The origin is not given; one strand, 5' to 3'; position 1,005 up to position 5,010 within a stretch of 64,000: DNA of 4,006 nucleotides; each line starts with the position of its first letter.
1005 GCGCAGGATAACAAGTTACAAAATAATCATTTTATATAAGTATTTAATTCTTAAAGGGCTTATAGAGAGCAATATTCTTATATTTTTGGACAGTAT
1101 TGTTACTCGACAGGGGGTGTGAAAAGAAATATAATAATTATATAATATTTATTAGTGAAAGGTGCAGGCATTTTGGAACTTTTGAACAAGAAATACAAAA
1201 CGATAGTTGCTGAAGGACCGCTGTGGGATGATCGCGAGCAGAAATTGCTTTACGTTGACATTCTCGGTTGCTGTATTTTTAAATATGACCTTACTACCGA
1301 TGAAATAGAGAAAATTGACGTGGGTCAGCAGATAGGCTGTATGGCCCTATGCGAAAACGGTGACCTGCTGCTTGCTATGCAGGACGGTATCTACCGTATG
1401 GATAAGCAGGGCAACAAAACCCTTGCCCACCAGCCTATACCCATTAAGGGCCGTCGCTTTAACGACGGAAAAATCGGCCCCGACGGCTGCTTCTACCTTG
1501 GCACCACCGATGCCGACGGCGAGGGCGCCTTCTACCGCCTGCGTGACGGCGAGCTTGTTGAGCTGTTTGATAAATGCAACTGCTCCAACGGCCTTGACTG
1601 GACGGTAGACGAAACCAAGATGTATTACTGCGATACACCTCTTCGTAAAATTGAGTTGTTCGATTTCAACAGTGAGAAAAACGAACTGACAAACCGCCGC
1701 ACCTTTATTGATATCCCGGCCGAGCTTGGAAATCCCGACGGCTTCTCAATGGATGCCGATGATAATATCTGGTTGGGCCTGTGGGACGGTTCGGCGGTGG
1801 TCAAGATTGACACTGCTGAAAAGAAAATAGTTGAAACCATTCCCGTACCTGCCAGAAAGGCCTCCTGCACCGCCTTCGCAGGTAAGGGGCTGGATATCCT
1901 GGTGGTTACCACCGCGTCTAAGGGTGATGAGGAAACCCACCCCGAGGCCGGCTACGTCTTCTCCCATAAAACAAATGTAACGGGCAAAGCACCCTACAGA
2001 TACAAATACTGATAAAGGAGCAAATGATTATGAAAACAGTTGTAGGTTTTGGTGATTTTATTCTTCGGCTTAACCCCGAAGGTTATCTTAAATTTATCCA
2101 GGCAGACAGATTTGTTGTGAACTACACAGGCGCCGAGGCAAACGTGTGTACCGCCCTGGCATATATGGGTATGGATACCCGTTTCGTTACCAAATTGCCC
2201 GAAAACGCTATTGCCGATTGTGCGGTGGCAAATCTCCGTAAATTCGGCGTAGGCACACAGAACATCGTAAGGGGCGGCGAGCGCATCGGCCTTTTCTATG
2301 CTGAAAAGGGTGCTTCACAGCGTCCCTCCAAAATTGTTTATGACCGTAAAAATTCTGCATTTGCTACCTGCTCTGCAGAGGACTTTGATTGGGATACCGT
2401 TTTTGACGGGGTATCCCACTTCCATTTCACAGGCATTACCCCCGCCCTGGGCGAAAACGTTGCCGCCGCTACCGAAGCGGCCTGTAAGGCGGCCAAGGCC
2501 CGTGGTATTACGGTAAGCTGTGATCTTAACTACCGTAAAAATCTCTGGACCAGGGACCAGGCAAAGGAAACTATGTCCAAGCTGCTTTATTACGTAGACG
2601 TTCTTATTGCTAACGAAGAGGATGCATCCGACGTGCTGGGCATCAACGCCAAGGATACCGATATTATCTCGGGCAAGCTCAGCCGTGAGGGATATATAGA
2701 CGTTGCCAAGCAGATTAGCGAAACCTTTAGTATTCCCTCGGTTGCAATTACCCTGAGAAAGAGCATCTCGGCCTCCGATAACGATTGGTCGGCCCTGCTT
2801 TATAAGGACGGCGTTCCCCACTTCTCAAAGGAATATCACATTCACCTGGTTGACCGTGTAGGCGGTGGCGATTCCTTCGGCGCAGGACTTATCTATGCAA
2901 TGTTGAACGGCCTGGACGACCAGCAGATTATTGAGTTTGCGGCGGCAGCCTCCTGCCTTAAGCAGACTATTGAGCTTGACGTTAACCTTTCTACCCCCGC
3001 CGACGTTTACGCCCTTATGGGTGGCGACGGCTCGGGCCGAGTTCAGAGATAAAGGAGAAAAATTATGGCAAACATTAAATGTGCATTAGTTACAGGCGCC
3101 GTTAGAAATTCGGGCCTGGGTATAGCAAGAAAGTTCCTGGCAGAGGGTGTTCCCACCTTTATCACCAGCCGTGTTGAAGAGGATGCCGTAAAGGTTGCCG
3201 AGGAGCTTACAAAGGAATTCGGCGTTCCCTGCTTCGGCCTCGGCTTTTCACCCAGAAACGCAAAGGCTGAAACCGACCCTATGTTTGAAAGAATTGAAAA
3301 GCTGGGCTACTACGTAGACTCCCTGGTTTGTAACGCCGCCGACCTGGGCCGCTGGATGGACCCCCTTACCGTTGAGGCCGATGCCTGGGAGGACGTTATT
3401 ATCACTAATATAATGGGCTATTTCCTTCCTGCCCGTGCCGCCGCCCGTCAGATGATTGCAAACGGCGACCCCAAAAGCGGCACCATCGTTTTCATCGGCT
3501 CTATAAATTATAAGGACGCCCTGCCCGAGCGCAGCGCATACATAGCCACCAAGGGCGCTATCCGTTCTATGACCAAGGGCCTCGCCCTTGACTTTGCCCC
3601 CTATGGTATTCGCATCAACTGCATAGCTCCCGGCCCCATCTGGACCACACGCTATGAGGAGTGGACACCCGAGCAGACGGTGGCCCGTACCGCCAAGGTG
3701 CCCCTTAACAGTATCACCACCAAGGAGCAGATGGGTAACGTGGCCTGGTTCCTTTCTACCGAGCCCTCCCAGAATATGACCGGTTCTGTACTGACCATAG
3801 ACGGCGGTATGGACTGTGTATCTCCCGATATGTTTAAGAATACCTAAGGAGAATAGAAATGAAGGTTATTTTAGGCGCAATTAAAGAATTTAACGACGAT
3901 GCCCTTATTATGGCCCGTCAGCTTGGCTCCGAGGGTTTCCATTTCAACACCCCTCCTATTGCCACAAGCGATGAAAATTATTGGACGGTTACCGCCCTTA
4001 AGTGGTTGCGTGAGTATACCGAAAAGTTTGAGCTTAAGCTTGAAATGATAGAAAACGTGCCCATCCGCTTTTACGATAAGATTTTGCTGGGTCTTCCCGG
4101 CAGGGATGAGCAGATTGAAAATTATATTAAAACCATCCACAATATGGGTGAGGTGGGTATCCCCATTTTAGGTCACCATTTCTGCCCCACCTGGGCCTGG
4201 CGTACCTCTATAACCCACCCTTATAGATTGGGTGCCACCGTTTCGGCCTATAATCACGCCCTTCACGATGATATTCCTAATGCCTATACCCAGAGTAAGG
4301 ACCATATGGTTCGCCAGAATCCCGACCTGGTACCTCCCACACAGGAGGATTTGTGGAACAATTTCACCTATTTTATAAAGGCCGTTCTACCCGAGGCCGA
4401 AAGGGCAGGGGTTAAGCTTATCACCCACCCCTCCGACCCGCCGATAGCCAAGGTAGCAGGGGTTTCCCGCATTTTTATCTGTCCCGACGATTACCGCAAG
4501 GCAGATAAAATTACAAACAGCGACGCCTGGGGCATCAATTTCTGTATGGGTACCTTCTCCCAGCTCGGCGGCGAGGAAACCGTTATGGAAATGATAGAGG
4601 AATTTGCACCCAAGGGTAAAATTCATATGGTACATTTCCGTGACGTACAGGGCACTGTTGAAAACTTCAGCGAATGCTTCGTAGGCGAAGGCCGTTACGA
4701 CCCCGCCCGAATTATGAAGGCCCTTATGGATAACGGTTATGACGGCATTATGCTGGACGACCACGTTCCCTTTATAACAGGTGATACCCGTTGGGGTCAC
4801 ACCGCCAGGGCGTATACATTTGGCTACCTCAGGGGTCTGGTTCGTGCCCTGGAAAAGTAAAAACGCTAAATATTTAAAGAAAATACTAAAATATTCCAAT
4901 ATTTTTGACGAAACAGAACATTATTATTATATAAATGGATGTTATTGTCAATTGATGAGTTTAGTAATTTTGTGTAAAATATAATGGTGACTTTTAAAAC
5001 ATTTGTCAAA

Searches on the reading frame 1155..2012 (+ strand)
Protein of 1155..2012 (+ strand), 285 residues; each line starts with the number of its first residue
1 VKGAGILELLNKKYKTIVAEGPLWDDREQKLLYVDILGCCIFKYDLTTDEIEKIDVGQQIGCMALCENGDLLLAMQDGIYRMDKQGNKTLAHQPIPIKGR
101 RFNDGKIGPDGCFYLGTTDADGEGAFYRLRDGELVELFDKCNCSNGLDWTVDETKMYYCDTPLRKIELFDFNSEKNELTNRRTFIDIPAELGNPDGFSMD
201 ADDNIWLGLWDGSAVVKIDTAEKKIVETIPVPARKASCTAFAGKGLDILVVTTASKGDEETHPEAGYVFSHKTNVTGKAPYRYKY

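Call 5: search_protein_families(library=pfam, proteins=[window:1155-2012:+])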
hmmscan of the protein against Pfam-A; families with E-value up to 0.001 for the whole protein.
window:1155-2012:+ (285 aa): 1 family
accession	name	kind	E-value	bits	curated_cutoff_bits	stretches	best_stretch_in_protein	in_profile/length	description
PF08450.18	SGL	-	9.8e-64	215.7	26.3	1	19-254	2-245/246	SMP-30/Gluconolactonase/LRE-like region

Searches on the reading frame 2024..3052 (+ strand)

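Call 5: search_protein_families(library=pfam, proteins=[window:2024-3052:+])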
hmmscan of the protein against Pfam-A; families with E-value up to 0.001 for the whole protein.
window:2024-3052:+ (342 aa): 1 family
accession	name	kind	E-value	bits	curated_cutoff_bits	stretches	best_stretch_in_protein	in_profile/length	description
PF00294.29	PfkB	-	4.4e-30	105.5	25.8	1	9-312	7-288/302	pfkB family carbohydrate kinase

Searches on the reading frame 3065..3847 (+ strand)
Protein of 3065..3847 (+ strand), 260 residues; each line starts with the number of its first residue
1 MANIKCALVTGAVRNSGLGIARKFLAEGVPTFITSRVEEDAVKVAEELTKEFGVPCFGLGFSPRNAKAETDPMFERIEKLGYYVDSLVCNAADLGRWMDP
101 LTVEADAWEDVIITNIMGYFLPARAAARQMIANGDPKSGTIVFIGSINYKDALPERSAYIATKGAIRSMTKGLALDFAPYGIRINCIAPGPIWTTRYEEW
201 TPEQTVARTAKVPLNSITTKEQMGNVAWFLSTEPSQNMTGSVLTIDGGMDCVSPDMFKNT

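Call 5: search_protein_families(library=pfam, proteins=[window:3065-3847:+])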
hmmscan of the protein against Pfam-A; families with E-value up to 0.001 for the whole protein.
window:3065-3847:+ (260 aa): 3 families
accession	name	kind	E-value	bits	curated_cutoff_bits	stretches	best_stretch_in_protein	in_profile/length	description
PF13561.12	adh_short_C2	-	5.8e-38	131.2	27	1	11-249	1-235/236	Enoyl-(Acyl carrier protein) reductase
PF00106.31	adh_short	-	8.4e-37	127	26.6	1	5-202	1-192/195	short chain dehydrogenase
PF23441.1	SDR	-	4.8e-06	26.6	27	1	79-249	86-255/258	SDR-like rossmann domain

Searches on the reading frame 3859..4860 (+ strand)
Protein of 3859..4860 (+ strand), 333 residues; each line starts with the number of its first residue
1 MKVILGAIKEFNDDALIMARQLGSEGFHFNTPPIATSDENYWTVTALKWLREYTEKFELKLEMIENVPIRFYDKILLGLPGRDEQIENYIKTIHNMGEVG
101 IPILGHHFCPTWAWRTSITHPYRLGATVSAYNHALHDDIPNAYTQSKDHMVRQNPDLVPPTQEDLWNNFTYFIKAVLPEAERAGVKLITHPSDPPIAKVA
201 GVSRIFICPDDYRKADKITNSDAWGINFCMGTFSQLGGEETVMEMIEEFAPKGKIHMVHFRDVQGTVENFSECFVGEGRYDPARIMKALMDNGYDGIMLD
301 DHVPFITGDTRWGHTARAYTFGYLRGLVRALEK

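Call 5: search_protein_families(library=pfam, proteins=[window:3859-4860:+])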
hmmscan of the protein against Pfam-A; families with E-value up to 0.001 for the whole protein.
window:3859-4860:+ (333 aa): 2 families
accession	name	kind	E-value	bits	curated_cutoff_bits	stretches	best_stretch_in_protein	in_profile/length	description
PF03786.19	UxuA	-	1.1e-55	189.3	23.7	1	23-333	25-352/352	D-mannonate dehydratase (UxuA)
PF01261.30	AP_endonuc_2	-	9e-10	39.1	31.1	1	158-298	93-225/249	Xylose isomerase-like TIM barrel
